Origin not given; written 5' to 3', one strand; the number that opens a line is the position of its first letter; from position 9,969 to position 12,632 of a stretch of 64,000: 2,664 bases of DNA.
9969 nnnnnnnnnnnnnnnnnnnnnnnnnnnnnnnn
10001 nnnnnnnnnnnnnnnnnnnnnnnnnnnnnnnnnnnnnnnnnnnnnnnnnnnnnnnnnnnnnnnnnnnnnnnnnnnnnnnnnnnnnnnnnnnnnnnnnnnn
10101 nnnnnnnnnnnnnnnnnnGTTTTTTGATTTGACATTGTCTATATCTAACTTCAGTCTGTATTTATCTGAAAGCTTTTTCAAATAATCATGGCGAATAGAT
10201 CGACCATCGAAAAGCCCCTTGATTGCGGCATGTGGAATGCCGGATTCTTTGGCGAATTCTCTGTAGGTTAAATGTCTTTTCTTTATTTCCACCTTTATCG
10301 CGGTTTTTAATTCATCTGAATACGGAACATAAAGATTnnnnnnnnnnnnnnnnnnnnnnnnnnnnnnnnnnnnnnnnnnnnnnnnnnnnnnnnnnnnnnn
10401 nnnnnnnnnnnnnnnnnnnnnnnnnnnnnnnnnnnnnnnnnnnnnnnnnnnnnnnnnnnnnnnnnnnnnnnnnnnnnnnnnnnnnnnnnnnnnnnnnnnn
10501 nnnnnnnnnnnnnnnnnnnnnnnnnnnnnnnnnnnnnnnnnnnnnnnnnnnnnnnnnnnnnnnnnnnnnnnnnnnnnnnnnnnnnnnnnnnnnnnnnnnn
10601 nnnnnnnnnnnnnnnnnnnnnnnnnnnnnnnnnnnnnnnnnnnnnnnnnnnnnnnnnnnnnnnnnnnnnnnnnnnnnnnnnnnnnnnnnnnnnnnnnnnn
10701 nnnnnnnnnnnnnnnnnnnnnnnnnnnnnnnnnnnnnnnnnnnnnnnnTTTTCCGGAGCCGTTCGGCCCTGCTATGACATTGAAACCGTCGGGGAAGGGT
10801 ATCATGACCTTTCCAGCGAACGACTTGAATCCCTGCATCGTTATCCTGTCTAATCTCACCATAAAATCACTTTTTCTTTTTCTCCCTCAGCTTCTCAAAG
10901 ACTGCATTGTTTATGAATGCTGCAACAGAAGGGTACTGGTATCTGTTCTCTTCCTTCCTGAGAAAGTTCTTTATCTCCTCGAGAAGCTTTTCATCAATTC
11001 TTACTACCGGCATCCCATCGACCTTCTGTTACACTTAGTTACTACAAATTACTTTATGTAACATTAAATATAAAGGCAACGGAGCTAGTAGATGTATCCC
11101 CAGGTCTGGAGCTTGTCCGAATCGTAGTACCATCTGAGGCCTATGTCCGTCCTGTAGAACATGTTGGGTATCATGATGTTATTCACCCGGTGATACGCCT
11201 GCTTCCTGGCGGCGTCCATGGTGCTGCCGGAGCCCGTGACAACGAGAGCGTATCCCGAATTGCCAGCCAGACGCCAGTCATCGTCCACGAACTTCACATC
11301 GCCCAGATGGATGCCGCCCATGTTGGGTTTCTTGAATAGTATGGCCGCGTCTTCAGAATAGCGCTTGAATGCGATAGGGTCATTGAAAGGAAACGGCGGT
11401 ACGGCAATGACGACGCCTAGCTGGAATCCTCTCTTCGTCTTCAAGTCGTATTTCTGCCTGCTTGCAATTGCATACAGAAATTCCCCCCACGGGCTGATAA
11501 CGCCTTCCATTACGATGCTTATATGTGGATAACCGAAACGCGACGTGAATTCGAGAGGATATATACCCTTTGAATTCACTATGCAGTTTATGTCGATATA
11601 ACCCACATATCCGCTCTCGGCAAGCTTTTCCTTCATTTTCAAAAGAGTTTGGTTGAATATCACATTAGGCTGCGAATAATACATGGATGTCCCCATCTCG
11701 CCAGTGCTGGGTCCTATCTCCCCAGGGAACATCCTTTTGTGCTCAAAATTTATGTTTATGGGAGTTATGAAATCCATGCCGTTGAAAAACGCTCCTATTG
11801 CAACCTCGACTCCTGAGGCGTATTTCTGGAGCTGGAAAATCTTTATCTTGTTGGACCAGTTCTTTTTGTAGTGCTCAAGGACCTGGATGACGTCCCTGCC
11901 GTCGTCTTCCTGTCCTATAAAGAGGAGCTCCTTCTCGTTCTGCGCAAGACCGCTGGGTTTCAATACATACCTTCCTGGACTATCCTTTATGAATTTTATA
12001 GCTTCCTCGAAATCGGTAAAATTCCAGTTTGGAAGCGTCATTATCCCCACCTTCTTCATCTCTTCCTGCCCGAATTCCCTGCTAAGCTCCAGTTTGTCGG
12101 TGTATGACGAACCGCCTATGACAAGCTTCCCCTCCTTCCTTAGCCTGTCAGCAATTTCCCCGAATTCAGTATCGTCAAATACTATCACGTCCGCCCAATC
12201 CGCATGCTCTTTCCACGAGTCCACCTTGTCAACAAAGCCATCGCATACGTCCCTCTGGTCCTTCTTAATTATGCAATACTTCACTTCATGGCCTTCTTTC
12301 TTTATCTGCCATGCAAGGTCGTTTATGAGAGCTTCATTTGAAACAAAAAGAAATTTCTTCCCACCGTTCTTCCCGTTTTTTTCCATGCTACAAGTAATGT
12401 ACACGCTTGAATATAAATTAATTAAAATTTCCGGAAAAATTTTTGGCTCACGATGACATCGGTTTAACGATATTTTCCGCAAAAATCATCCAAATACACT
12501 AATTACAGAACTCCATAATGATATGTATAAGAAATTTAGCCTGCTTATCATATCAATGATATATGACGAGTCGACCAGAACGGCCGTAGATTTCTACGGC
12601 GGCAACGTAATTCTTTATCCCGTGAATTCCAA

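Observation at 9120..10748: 543-aa intein with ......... endonuclease inserted in the Walker A P-loop of SMC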

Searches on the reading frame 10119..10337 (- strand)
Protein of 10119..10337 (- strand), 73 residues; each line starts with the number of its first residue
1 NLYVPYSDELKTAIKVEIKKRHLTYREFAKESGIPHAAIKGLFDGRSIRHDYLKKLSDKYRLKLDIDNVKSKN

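Call 70: search_protein_families(library=pfam, proteins=[window:10119-10337:-], max_evalue=1)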
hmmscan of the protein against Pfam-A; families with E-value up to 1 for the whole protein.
seq(73 aa): 4 families
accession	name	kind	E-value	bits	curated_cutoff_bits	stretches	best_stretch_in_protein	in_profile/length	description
PF01381.28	HTH_3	-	2.4e-05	24.7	23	1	18-65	5-53/55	Helix-turn-helix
PF13443.12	HTH_26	-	0.024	15.3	22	1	14-58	2-48/63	Cro/C1-type HTH DNA-binding domain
PF13744.12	HTH_37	-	0.095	13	27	1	10-45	19-54/80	Helix-turn-helix domain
PF07027.17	DUF1318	-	0.2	12.6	27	1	8-48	33-73/92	Protein of unknown function (DUF1318)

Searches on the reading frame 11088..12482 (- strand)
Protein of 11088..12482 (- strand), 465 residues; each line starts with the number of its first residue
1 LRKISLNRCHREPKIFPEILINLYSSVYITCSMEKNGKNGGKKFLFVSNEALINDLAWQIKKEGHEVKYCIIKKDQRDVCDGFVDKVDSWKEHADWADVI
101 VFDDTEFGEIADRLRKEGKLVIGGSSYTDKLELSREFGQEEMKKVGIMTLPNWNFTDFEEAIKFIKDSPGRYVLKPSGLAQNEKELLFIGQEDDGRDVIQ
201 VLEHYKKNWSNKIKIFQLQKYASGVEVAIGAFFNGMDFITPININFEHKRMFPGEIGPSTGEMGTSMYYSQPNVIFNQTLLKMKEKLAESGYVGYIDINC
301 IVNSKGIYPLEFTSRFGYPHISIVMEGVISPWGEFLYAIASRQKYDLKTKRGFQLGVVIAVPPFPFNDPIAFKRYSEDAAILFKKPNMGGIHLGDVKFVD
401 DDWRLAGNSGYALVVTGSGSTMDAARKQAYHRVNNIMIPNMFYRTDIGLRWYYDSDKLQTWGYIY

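Call 40: search_protein_families(library=pfam, proteins=[window:11088-12482:-], max_evalue=0.001)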
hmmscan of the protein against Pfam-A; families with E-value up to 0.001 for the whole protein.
window:11088-12482:- (465 aa): 2 families
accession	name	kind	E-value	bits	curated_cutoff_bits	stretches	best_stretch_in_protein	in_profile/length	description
PF01071.24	GARS_A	-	1.1e-14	55.1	27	1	134-319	2-192/194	Phosphoribosylglycinamide synthetase, ATP-grasp (A) domain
PF02843.22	GARS_C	-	5.4e-09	36.7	34.8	1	402-450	44-92/92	Phosphoribosylglycinamide synthetase, C domain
